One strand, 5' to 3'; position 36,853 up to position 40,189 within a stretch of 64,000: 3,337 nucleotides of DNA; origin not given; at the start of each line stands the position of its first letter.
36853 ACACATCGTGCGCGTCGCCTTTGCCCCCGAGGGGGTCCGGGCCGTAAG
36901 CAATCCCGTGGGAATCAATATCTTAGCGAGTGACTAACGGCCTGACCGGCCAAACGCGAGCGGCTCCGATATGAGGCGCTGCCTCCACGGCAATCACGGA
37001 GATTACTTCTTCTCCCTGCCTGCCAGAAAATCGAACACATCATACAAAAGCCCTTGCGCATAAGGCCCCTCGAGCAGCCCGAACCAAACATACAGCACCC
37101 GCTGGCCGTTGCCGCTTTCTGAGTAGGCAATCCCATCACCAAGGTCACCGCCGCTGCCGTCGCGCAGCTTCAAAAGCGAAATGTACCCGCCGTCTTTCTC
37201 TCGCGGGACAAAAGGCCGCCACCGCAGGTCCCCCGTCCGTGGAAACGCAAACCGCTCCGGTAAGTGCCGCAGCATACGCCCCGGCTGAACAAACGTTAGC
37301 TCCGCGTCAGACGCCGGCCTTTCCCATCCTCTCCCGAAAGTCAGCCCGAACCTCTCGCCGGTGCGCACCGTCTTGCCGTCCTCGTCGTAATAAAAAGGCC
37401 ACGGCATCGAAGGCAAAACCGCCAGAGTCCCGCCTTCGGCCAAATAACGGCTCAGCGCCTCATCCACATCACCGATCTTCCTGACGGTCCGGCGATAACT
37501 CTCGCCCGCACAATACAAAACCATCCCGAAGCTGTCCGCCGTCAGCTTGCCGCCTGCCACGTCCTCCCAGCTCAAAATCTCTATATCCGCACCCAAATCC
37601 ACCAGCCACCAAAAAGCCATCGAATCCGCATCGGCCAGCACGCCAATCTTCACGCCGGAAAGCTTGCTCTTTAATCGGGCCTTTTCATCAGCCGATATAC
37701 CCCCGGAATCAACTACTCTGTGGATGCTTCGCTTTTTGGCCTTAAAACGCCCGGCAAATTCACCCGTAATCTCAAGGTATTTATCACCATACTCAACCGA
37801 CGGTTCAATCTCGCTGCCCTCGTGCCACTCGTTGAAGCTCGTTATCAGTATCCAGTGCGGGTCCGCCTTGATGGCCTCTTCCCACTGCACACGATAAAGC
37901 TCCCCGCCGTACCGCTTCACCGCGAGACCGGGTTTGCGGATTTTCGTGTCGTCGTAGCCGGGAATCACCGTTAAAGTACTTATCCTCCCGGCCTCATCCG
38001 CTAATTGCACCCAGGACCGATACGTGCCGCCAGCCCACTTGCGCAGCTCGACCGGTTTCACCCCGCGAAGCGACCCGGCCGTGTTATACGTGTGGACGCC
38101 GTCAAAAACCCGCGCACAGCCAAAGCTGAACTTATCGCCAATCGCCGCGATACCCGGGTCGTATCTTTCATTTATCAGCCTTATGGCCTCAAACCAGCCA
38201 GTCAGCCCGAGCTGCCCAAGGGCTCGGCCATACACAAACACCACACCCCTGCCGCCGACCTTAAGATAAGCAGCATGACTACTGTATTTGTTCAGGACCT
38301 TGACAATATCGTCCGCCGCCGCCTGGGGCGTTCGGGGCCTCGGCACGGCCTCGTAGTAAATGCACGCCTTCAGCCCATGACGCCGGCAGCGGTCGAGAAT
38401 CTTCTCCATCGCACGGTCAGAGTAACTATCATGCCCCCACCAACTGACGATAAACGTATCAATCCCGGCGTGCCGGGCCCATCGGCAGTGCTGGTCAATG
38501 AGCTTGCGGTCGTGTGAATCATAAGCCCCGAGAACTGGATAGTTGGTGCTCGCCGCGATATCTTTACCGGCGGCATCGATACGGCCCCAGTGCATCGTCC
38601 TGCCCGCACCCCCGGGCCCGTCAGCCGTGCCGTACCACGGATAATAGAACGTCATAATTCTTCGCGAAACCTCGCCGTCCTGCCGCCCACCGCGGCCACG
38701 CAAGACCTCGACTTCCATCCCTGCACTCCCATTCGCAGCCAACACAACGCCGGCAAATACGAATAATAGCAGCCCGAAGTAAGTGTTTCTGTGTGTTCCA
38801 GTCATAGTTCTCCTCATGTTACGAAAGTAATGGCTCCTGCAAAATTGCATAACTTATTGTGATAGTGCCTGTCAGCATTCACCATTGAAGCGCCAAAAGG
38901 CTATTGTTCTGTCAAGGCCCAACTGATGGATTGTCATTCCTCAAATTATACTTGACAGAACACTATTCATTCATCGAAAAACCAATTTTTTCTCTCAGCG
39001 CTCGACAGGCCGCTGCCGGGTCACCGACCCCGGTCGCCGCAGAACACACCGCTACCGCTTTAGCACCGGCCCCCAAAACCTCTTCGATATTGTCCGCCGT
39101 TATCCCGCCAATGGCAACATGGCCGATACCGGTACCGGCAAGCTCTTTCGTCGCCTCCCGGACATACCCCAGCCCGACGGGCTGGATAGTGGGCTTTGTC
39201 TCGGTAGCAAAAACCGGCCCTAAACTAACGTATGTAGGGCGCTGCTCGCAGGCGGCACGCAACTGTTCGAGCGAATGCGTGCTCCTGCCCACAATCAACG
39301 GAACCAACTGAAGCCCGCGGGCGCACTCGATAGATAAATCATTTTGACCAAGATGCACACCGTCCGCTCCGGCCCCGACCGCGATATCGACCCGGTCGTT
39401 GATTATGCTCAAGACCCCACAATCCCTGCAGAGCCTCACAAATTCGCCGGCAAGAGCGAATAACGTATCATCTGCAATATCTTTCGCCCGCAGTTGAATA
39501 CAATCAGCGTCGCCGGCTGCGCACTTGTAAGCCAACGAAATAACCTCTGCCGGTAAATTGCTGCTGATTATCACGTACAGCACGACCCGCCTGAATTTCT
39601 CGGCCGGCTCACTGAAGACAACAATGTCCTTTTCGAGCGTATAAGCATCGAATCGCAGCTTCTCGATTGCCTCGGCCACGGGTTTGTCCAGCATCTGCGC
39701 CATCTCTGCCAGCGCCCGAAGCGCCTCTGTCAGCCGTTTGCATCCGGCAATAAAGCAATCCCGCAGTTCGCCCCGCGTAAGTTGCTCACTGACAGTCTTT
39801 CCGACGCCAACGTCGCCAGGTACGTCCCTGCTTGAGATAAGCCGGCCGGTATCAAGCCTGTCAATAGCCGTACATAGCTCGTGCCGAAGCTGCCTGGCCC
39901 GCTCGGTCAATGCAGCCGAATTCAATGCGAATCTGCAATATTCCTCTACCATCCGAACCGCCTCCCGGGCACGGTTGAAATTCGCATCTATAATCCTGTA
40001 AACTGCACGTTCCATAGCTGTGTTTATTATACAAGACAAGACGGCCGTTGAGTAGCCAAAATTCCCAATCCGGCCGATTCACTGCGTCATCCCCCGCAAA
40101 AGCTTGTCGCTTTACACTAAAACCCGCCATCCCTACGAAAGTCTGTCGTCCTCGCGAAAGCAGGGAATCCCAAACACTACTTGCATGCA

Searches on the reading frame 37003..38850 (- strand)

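Call 4: search_protein_families(library=pfam, proteins=[window:37003-38850:-], max_evalue=0.01)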
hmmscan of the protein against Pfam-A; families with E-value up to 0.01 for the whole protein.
window:37003-38850:- (615 aa): 3 families
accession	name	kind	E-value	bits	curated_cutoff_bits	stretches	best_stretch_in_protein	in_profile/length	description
PF16317.11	Glyco_hydro_99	-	1.5e-35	123.4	33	1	65-353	6-309/341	Glycosyl hydrolase family 99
PF14307.12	Glyco_tran_WbsX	-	4.2e-08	33.5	25.1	1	293-361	274-349/350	Glycosyltransferase WbsX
PF03659.20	Glyco_hydro_71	-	3.1e-06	26.7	34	1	113-205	13-100/375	Glycosyl hydrolase family 71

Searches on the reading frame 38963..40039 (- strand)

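Call 4: search_protein_families(library=pfam, proteins=[window:38963-40039:-], max_evalue=0.01)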
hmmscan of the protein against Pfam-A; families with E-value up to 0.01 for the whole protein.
window:38963-40039:- (358 aa): 2 families
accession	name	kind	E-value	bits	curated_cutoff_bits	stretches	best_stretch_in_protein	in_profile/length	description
PF02581.23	TMP-TENI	-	1e-48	165.5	27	1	154-334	1-179/180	Thiamine monophosphate synthase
PF17792.6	ThiD2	-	1.9e-35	122.4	23.5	1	15-137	1-123/124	ThiD2 family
